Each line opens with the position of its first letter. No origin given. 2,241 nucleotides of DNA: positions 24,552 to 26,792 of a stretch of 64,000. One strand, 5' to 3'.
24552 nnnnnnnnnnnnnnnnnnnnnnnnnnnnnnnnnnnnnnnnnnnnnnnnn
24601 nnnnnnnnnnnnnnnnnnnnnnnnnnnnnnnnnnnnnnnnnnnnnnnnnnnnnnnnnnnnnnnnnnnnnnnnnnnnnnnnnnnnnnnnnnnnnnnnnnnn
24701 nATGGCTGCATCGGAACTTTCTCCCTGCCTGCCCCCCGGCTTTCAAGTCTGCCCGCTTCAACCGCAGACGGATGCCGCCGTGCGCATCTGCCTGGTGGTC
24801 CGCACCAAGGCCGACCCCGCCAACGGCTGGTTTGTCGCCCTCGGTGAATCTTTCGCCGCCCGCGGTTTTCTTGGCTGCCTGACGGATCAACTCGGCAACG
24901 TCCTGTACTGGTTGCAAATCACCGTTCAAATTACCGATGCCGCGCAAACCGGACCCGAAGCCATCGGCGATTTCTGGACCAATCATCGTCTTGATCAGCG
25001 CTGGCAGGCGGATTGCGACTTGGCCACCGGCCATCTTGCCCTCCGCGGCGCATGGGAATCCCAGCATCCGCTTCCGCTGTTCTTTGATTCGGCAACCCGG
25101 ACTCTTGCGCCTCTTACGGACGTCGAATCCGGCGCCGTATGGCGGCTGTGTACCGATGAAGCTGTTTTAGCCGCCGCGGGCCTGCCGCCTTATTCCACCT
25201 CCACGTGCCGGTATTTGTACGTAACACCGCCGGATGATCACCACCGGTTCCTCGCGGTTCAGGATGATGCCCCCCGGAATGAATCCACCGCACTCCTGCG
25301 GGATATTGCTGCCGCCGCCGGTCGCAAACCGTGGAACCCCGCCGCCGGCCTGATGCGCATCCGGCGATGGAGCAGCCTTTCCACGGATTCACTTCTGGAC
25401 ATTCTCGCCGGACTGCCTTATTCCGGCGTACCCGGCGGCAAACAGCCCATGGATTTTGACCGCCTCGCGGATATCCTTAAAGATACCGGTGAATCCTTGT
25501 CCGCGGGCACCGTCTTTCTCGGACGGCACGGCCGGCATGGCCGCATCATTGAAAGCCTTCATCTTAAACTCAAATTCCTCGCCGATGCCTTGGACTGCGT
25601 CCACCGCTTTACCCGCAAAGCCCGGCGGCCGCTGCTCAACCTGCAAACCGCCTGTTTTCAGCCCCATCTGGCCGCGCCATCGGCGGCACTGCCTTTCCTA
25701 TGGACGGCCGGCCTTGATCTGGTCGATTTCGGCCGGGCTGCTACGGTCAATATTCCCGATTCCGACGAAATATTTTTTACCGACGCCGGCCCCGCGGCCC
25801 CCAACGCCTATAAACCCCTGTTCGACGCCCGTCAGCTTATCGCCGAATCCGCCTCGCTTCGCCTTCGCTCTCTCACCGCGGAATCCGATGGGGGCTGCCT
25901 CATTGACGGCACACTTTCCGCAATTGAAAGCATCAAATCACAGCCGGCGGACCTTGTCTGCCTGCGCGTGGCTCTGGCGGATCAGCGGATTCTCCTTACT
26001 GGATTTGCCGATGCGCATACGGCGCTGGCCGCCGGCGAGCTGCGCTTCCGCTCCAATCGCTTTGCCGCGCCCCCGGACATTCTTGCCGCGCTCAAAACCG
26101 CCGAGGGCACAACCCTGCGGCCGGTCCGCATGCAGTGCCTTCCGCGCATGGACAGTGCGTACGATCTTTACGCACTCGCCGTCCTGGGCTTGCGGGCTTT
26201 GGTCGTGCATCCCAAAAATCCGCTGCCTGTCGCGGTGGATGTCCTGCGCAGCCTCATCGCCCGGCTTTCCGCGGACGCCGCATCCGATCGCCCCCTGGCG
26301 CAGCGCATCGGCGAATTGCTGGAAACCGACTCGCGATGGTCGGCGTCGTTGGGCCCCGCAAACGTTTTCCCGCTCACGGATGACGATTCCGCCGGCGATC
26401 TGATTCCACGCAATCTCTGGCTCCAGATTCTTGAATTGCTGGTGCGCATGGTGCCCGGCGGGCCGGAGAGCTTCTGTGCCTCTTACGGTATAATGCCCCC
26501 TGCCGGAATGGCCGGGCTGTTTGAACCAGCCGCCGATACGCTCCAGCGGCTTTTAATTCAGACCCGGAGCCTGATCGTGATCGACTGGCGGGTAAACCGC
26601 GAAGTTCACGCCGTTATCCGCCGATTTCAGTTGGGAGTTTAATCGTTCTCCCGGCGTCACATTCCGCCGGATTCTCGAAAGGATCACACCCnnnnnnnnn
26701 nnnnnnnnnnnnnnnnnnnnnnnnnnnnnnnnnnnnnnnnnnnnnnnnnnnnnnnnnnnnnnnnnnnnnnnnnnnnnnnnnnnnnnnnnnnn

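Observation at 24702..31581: Three-gene same-strand module (646-aa unknown protein, TssJ-like lipoprotein, 1435-aa pseudokinase-TM-FGE/sulfatase-domain protein) just downstream of the T6SS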

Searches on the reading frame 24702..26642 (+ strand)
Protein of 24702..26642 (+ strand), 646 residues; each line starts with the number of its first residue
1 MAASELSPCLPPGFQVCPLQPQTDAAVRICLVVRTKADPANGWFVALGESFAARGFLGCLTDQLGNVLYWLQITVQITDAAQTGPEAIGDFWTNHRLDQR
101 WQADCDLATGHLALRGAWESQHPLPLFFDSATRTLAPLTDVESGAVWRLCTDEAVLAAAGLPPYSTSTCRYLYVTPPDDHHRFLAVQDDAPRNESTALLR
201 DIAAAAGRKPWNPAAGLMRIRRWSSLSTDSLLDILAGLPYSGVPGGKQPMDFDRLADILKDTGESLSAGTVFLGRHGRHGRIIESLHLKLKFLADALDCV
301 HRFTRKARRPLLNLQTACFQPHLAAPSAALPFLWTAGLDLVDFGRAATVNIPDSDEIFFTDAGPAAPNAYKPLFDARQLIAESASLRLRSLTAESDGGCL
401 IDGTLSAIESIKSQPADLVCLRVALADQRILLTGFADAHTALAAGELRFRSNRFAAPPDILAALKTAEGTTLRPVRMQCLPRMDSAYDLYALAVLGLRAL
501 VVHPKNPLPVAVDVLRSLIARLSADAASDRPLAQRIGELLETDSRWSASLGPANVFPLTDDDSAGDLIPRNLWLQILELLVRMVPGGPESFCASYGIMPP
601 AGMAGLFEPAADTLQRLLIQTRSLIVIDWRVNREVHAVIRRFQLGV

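Call 6: search_protein_families(library=pfam, proteins=[window:24702-26642:+], max_evalue=1)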
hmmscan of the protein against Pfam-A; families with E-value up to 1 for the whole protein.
window:24702-26642:+ (646 aa): 0 families
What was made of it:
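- On Hanks-type Ser/Thr kinase, PpkA/TagE type (ORF3 N-terminus): The window sequence alone gives no Pfam hit (call 6).
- On FGE-sulfatase / TagR (COG1262) (ORF3 C-terminus): The window sequence alone gives no hit (call 6).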

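Call 7: search_protein_families(library=ncbifam, proteins=[window:24702-26642:+], max_evalue=1)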
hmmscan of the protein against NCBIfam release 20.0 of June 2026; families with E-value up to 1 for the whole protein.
window:24702-26642:+ (646 aa): 0 families

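Call 18: find_homologous_proteins(query=window:24702-26642:+)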
Query window:24702-26642:+ (646 aa): 38 proteins with E <= 0.001 among 8000 candidates.
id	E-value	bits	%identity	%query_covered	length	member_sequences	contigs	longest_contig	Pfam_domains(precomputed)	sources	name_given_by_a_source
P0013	0.0e+0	1463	100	100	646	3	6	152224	-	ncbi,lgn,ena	-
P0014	2.7e-288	976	68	100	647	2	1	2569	-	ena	-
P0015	3.1e-286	969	66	100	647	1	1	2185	-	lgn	-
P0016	1.8e-282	957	65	100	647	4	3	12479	-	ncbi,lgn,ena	-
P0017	1.5e-221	755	54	96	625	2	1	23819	-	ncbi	-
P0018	1.9e-221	755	53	100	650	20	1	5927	-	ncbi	-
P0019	8.8e-218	743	52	100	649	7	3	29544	-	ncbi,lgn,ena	-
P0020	9.1e-213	726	51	100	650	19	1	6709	-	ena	-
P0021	1.6e-212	726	53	100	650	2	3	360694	-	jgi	jgi:hypothetical protein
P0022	5.3e-212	724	51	100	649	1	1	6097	-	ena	-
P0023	3.2e-211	721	52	99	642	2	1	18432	-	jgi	jgi:hypothetical protein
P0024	5.4e-210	717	51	100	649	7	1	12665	-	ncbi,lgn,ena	-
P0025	1.1e-209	716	52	100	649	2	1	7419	-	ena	-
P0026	2.3e-207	708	51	99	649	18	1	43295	-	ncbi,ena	-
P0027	1.1e-125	439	38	100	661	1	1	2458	-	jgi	jgi:hypothetical protein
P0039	2.8e-108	381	34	99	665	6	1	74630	-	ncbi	ncbi:MAG: hypothetical protein V3T84_06455 [Phycisphaerales bacterium]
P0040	7.6e-108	380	38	98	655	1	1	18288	-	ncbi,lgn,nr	ncbi:MAG: hypothetical protein JXR37_07605 [Kiritimatiellae bacterium]|nr:hypothetical protein [Kiri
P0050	6.2e-83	297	34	98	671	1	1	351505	-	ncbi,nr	ncbi:MAG: hypothetical protein SFZ23_06925 [Planctomycetota bacterium]|nr:hypothetical protein [Plan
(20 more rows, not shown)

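Call 19: find_encoding_contigs(protein=P0039, flank=10000, max_places=1)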
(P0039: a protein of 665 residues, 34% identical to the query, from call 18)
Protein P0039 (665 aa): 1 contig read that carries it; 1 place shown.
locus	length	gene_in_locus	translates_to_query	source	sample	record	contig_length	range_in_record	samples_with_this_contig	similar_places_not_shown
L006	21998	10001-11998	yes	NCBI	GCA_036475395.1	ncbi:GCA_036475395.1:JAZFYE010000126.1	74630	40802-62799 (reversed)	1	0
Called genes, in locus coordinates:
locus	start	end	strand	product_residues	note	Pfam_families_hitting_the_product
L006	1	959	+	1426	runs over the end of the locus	PF07719:TPR_2 (faint), PF13174:TPR_6 (faint), PF13176:TPR_7 (faint), PF13428:TPR_14 (faint), PF13431:TPR_17 (faint), PF13432:TPR_16 (faint), PF13414:TPR_11 (weak), PF14559:TPR_19 (weak), +11 more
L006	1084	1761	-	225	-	-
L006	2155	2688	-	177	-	-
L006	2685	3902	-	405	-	PF07607:DUF1570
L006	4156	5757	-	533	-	PF16697:Yop-YscD_cpl, PF00498:FHA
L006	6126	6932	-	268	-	-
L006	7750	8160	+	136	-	-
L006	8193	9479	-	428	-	PF07690:MFS_1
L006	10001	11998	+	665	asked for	-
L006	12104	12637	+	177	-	-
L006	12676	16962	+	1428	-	PF03781:FGE-sulfatase (faint)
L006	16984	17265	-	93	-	-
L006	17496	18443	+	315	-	-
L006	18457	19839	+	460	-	PF05936:T6SS_VasE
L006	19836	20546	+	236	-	PF09850:DotU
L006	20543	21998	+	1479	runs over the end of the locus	PF14331:IcmF-related_N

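Call 20: find_encoding_contigs(protein=P0050, flank=10000, max_places=1)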
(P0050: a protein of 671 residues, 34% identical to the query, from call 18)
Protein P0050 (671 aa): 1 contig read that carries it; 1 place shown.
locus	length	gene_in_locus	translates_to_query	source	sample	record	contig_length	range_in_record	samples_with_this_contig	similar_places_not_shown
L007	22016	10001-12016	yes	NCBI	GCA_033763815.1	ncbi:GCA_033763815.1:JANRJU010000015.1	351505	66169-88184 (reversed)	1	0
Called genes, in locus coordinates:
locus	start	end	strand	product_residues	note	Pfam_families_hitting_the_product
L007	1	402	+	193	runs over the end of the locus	PF04542:Sigma70_r2, PF04545:Sigma70_r4 (weak), PF08281:Sigma70_r4_2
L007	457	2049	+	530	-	-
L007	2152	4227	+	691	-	PF02129:Peptidase_S15, PF20434:BD-FAE (weak), PF00326:Peptidase_S9, PF01738:DLH (weak)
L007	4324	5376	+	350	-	PF02401:LYTB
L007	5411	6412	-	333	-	PF01259:SAICAR_synt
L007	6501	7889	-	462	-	PF00069:Pkinase, PF03109:ABC1 (faint), PF07714:PK_Tyr_Ser-Thr, PF14531:Kinase-like (weak)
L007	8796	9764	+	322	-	PF07963:N_methyl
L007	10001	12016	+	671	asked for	-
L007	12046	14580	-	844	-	-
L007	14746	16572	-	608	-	PF02674:Colicin_V (weak)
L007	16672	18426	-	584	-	PF00437:T2SSE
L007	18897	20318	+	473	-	PF01098:FTSW_RODA_SPOVE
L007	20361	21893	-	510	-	-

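Call 21: find_encoding_contigs(protein=P0040, flank=10000, max_places=1)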
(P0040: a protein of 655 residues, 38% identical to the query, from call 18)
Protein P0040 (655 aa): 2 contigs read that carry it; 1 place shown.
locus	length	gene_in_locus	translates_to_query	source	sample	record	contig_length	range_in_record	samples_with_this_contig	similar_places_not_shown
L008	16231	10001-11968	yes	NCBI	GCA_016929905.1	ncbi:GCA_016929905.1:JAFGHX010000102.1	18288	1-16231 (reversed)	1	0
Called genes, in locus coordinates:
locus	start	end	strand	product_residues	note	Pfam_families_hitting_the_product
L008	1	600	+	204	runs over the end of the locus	PF02563:Poly_export, PF10531:SLBB, PF22461:SLBB_2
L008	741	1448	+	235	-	-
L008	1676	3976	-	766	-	PF01136:Peptidase_U32, PF12392:DUF3656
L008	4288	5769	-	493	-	PF02491:SHS2_FTSA (weak)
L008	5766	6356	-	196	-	PF01381:HTH_3, PF12844:HTH_19 (weak), PF13560:HTH_31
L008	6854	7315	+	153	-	PF00027:cNMP_binding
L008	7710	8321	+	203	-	PF02563:Poly_export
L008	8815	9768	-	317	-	PF01875:Memo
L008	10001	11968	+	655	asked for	-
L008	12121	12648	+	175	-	-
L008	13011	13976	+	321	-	-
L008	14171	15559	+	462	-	PF05936:T6SS_VasE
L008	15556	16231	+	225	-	PF09850:DotU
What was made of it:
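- Kiritimatiellae have ORF1 and ORF2 without the giant (call 21). The Kiritimatiellae cluster has ORF1, TssJ, TssK and TssL but no giant (call 21), so the giant is dispensable for at least some systems of this type.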

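Call 23: find_related_loci(query=A2, collection=genome_contigs, flank=10000)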
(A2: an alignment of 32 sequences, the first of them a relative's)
Query A2 (646 aa) in genome_contigs; peptide patterns used: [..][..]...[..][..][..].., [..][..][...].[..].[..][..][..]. (x = any residue, [..] = any of these).
292 stretches matched a pattern; 261 encode a relative of the query (tblastn E <= 1e-3); the best 80 are kept; 80 distinct loci.
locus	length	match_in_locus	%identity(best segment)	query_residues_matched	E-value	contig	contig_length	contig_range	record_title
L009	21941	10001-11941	67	1-646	0e+0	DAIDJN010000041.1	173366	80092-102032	MAG TPA_asm: Phycisphaerales bacterium isolate clean18 k141_914920, whole genome shotgun sequence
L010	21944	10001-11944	52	4-646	0e+0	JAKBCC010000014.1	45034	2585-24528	MAG: Planctomycetota bacterium isolate ZJ5.bin40 NODE_852_length_45034_cov_2.739885, whole genome shotgun sequence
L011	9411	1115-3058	51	4-646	0e+0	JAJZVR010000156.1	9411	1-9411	MAG: Planctomycetota bacterium isolate SKS5.bin63 NODE_14187_length_9411_cov_7.054072, whole genome shotgun sequence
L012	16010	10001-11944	50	4-646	0e+0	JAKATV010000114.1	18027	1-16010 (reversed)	MAG: Planctomycetota bacterium isolate YP3.bin105 NODE_3831_length_18027_cov_1.83559, whole genome shotgun sequence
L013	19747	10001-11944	51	4-646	0e+0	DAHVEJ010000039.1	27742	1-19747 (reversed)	MAG TPA_asm: Phycisphaerales bacterium isolate clean5707 NODE_39_length_27742_cov_4.437448, whole genome shotgun sequenc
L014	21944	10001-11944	50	4-646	0e+0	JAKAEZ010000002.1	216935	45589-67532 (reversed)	MAG: Planctomycetota bacterium isolate WY1.bin60 NODE_61_length_216935_cov_5.098082, whole genome shotgun sequence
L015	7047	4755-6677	38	10-646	2e-127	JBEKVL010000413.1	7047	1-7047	MAG: Tepidisphaeraceae bacterium isolate SPRUCE 603 SPRUCE_603_413, whole genome shotgun sequence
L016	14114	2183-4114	38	10-646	3e-126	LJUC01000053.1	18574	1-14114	MAG: Phycisphaerae bacterium SM23_30 WORSMTZ_5330, whole genome shotgun sequence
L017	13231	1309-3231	37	10-646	4e-125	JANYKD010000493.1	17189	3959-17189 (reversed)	MAG: Phycisphaerales bacterium isolate GL140_5_metabinner_131_sub GL140_5_k141_3892252, whole genome shotgun sequence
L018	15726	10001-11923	37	10-646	4e-123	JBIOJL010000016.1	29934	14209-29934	MAG: Tepidisphaerales bacterium isolate GcC5-30 k141_2001736_length_29934_cov_28.0000, whole genome shotgun sequence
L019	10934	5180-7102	37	10-646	2e-121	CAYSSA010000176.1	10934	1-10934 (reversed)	MAG TPA_asm: uncultured Tepidisphaeraceae bacterium isolate SRP290908_co1_87 genome assembly, contig: NODE_8635_length_1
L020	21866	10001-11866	39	29-646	4e-121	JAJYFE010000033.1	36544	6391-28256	MAG: Planctomycetota bacterium isolate DBS1-1.bin91 NODE_1756_length_36544_cov_2.007332, whole genome shotgun sequence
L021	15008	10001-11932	38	10-646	5e-121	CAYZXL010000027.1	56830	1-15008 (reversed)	MAG TPA_asm: uncultured Verrucomicrobiota bacterium isolate binchicken_co283_275 genome assembly, contig: NODE_369_lengt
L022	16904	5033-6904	38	22-642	1e-120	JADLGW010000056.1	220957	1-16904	MAG: Phycisphaerales bacterium isolate SJ456 c_000001800262, whole genome shotgun sequence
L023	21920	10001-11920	36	10-642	1e-119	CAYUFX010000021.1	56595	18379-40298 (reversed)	MAG TPA_asm: uncultured Pirellulales bacterium isolate binchicken_co89_457 genome assembly, contig: NODE_652_length_5659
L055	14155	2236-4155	35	10-642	8e-112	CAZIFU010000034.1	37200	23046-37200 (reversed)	MAG TPA_asm: uncultured Verrucomicrobiota bacterium isolate binchicken_co165_100 genome assembly, contig: k141_1411141,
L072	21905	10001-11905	36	10-639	1e-107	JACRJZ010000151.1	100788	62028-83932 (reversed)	MAG: Verrucomicrobia bacterium isolate NC_groundwater_1842_Pr3_B-0.1um_64_53 SR-2_scaffold_141_3538954, whole genome sho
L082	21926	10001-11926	35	10-642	6e-105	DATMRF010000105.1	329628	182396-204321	MAG TPA_asm: Candidatus Acidoferrum sp. isolate SMAG_U12948 k141_500642, whole genome shotgun sequence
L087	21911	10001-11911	35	7-640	5e-104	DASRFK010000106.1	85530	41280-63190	MAG TPA_asm: Verrucomicrobiia bacterium isolate SMAG_U10030 k141_866848, whole genome shotgun sequence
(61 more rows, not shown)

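Call 24: search_solved_structures(query=A2, max_evalue=10)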
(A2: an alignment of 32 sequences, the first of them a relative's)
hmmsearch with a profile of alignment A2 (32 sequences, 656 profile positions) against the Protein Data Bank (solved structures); distinct sequences matched with E-value up to 10: 2.
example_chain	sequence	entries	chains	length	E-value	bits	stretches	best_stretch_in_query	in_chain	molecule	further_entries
1cja_A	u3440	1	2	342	0.26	12.6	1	424-520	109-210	PROTEIN (ACTIN-FRAGMIN KINASE)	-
9q3e_N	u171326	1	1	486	1.6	10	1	320-368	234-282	Non-structural protein 1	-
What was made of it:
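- On Protein kinase-like fold (ORF1): No sequence-level support beyond motifs and a hit to actin-fragmin kinase at E 0.26 (call 24).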

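Call 58: predict_structure(alignment_id=A2)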
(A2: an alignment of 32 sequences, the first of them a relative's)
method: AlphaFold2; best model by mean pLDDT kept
length: 646 residues; sequences in the alignment: 32
mean_pLDDT: 84.5   pTM: 0.86
mean pLDDT of the five models: 84.5, 83.6, 83.0, 81.6, 81.2
residues with pLDDT >= 90: 315; 70-90: 237; 50-70: 69; < 50: 25
segments of 3 or more residues with pLDDT < 50: 1-5, 261-269, 629-636
pLDDT, mean of each block of 10 residues (from residue 1): 55 90 81 90 89 93 89 91 71 91 85 86 95 93 92 95 94 86 94 94 93 95 89 86 69 76 41 59 89 96 93 93 66 82 87 78 80 67 85 87 81 78 85 85 85 87 91 87 93 97 92 94 85 94 92 79 74 96 90 88 94 95 67 50 53
secondary structure, 60 per line:
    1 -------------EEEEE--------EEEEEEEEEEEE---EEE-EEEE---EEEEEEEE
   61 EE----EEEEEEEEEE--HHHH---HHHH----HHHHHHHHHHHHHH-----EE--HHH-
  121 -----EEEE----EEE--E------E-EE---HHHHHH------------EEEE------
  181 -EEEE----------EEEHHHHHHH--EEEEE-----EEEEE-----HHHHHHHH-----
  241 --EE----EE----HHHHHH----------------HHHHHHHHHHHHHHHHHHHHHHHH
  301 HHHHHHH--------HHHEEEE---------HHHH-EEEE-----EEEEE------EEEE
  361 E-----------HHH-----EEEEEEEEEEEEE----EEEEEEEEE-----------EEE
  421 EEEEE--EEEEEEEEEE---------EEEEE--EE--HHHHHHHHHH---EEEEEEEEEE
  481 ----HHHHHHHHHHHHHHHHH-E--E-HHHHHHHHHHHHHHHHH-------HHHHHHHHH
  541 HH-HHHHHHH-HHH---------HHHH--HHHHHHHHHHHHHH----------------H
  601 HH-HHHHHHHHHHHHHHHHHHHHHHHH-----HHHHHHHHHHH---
elements in order: E14-18 E27-38 E42-44 E46-49 E53-62 E67-76 H79-82 H86-89 H94-107 E126-129 E134-136 H153-158 E171-174 E182-185 E196-198 H199-205 E208-212 E218-222 H228-235 H255-260 H277-307 E319-322 H332-335 E337-340 E346-350 E357-361 E381-393 E398-406 E418-425 E428-437 E447-451 H458-467 E471-480 H485-501 H508-524 H532-542 H544-550 H564-567 H570-583 H604-627 H633-643
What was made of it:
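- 24702..26642 (+): ORF1: 646-aa cytoplasmic protein with no TM or signal peptide, from an uncharacterised PVC-wide family with a kinase-like fold and no canonical catalytic motifs. AF2 model pLDDT 84.5, pTM 0.86 (call 58).
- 25824..26147 (+): ORF1 residues ~375-482: inserted beta-barrel subdomain between the DFG-like motif and the alphaF-like helix (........, residue 488 onward). Strand pattern in call 58.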

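Call 71: search_protein_families(library=pfam, proteins=[L006:17496-18443:+, L072:13189-15048:+, L072:15591-17168:+, L072:17219-19132:+, L082:12919-14454:+, L087:11875-14109:+, L021:12308-13912:+, L055:4510-6081:+], max_evalue=0.01)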
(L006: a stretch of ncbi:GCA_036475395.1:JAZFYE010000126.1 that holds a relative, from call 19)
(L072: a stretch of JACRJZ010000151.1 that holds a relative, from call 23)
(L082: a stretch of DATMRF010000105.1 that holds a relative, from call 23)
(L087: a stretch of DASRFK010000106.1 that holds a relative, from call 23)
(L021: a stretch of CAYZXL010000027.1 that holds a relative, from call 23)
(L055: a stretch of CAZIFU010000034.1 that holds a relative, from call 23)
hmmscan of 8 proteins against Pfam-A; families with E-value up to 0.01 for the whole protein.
L006:17496-18443:+ (315 aa): 0 families

L072:13189-15048:+ (619 aa): 0 families

L072:15591-17168:+ (525 aa): 2 families
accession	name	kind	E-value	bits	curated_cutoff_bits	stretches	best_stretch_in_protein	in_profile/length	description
PF00149.33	Metallophos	-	2.1e-19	71.1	21.5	1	135-343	2-191/191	Calcineurin-like phosphoesterase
PF16656.11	Pur_ac_phosph_N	-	2.9e-09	37.8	30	1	50-126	8-93/93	Purple acid Phosphatase, N-terminal domain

L072:17219-19132:+ (637 aa): 17 families
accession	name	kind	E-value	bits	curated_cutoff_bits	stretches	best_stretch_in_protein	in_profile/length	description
PF10282.15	Lactonase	-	6.6e-14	52.3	21.7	2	144-198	251-310/344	Lactonase, 7-bladed beta-propeller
PF21783.3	YNCE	-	1.3e-11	44.8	27.1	2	117-231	50-165/339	YNCE-like beta-propeller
PF25174.1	Beta-prop_THOC3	-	3.1e-11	43.2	305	1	56-196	51-189/272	THOC3 beta-propeller domain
PF03150.19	CCP_MauG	-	5.3e-08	34.1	25.6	1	422-475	7-61/149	Di-haem cytochrome c peroxidase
PF07676.18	PD40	-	3.4e-07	30.5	20.9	0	304-313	15-24/38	WD40-like Beta Propeller Repeat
PF02239.22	Cytochrom_D1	-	5.3e-07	29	25.5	1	107-199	5-97/368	Cytochrome D1 heme domain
PF25168.1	Beta-prop_WDR36-Utp21_2nd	-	6e-07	29.5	84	0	148-198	209-260/335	WDR36/Utp21 second beta-propeller domain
PF23414.1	Beta-prop_EML_2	-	8.6e-06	25.7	90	0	56-155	3-100/266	Echinoderm microtubule-associated protein second beta-propeller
PF00034.26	Cytochrom_C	-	9.9e-06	27.2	21.3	0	536-637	1-89/90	Cytochrome c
PF13442.11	Cytochrome_CBB3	-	1.1e-05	26.1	27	0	535-634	2-68/68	Cytochrome C oxidase, cbb3-type, subunit III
PF08450.18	SGL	-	2.8e-05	24.3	26.3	0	56-113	188-245/246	SMP-30/Gluconolactonase/LRE-like region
PF12894.13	ANAPC4_WD40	-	6e-05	23.6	22.9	0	55-94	42-80/91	Anaphase-promoting complex subunit 4 WD40 domain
PF21419.2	RoxA-like_Cyt-c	-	0.00032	20.6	26.7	1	582-608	4-30/39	RoxA-like, cytochrome c-like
PF01436.27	NHL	-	0.00082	19.7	20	0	119-130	15-26/28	NHL repeat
PF23749.1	DUF7165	-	0.0032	16.7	26.7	0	54-112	66-125/442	Domain of unknown function (DUF7165)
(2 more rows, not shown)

L082:12919-14454:+ (511 aa): 2 families
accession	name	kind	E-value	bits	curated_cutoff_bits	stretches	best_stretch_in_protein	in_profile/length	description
PF01145.31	Band_7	-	3.5e-32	112.3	23.6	1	41-232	2-175/176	SPFH domain / Band 7 family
PF15975.10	Flot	-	3.6e-07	30.8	27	1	381-465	2-88/124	Flotillin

L087:11875-14109:+ (744 aa): 0 families

L021:12308-13912:+ (534 aa): 0 families

L055:4510-6081:+ (523 aa): 13 families
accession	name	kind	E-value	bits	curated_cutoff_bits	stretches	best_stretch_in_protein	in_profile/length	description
PF05175.20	MTS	-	2.6e-16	60.2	23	1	163-298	19-146/170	Methyltransferase small domain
PF25004.1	DUF7782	-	2.5e-13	50.8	27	1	404-515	4-119/120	Domain of unknown function (DUF7782)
PF13847.12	Methyltransf_31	-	8.7e-12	45.4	27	1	175-252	3-86/145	Methyltransferase domain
PF06325.19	PrmA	-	3.5e-10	40.3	22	1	172-247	158-233/296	Ribosomal protein L11 methyltransferase (PrmA)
PF13649.12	Methyltransf_25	-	3.8e-09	37.6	27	1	179-250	1-74/97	Methyltransferase domain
PF23186.1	DUF7059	-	3.8e-09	37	27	1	61-128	17-84/85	Domain of unknown function (DUF7059)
PF08241.18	Methyltransf_11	-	1.3e-07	32.5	21.2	1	180-247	1-67/95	Methyltransferase domain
PF09445.16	Methyltransf_15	-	7.4e-05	22.8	22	1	177-249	2-80/165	RNA cap guanine-N2 methyltransferase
PF02475.24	TRM5-TYW2_MTfase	-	0.00011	22.6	28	1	173-225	34-88/164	TRM5/TYW2 methyltransferase domain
PF08242.18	Methyltransf_12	-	0.00014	23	30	1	180-247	1-72/98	Methyltransferase domain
PF13489.12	Methyltransf_23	-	0.00024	21.3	27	1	173-309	20-135/164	Methyltransferase domain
PF01170.24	UPF0020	-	0.0004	20.6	22.3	0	197-253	76-134/197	RMKL-like, methyltransferase domain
PF02384.22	N6_Mtase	-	0.00076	19.3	20.4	1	199-253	79-138/311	N-6 DNA Methylase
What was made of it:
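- ORF1 is found alone beside unrelated genes in a few loci (calls 20, 71).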
